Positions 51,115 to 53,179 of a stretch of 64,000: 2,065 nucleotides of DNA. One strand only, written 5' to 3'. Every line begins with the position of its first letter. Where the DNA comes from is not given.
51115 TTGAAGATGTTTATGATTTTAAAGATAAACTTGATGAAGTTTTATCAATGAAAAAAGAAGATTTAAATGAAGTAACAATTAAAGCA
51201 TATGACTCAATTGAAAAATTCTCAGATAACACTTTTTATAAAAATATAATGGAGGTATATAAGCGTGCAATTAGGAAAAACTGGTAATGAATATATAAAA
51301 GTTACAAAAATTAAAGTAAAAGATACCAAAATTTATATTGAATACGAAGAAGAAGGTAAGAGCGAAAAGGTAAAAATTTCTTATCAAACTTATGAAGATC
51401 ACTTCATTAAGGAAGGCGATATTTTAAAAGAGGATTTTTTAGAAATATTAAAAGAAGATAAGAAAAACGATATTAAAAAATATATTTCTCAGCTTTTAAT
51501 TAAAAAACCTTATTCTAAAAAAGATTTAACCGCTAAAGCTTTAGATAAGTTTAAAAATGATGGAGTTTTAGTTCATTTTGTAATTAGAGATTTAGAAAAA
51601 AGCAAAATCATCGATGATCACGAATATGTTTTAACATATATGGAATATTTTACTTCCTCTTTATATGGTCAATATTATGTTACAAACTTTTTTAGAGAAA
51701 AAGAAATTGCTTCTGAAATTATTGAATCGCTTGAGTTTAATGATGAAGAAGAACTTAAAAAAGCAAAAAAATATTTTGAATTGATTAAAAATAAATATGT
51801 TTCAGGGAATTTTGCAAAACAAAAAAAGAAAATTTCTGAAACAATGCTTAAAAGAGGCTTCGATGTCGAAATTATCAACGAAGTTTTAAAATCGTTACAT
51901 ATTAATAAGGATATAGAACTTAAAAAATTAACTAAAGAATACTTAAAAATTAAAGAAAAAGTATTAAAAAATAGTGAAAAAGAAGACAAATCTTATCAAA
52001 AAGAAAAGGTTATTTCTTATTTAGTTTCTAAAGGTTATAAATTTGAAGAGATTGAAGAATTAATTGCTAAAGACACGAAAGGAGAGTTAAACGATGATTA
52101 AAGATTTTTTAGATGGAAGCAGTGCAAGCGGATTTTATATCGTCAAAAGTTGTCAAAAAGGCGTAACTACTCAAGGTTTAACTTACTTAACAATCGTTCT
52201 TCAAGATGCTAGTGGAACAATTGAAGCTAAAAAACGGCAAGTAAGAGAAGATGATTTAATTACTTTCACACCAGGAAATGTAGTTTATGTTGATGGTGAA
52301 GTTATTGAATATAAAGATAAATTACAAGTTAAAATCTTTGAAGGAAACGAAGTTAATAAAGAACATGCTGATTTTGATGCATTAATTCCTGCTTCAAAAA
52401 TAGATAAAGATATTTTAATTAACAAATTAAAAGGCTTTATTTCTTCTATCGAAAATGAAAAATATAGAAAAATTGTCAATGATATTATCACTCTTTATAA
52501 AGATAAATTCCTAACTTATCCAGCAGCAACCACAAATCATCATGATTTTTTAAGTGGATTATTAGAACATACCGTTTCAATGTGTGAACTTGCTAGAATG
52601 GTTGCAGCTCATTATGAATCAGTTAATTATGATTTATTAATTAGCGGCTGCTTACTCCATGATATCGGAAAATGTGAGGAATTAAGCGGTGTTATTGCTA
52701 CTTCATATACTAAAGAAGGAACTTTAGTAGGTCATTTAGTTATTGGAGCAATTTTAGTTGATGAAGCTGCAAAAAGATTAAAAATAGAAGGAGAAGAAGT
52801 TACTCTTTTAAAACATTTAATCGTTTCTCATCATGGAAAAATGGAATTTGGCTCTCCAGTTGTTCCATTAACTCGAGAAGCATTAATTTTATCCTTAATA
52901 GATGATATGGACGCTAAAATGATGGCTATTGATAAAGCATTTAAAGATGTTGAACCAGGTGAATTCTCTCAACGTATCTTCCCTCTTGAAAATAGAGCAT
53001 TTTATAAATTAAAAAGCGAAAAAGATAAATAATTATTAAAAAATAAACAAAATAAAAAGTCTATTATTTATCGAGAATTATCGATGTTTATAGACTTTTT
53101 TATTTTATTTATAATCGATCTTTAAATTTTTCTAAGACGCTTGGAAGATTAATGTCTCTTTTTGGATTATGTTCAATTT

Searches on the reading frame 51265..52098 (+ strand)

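Call 56: search_protein_families(library=pfam, proteins=[window:51265-52098:+], max_evalue=0.001)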
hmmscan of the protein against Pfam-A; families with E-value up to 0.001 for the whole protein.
window:51265-52098:+ (278 aa): 1 family
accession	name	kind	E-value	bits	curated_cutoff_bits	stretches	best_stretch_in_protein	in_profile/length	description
PF21981.2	RecX_HTH3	-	3.7e-08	33.8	26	0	161-208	1-48/48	RecX, third three-helix domain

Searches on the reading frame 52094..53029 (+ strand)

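Call 56: search_protein_families(library=pfam, proteins=[window:52094-53029:+], max_evalue=0.001)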
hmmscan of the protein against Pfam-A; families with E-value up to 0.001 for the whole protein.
window:52094-53029:+ (312 aa): 2 families
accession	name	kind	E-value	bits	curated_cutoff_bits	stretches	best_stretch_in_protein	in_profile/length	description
PF01966.28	HD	-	2e-14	54.3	22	1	157-274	2-115/116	HD domain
PF01336.31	tRNA_anti-codon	-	1.1e-05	25.8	27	1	26-83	12-71/75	OB-fold nucleic acid binding domain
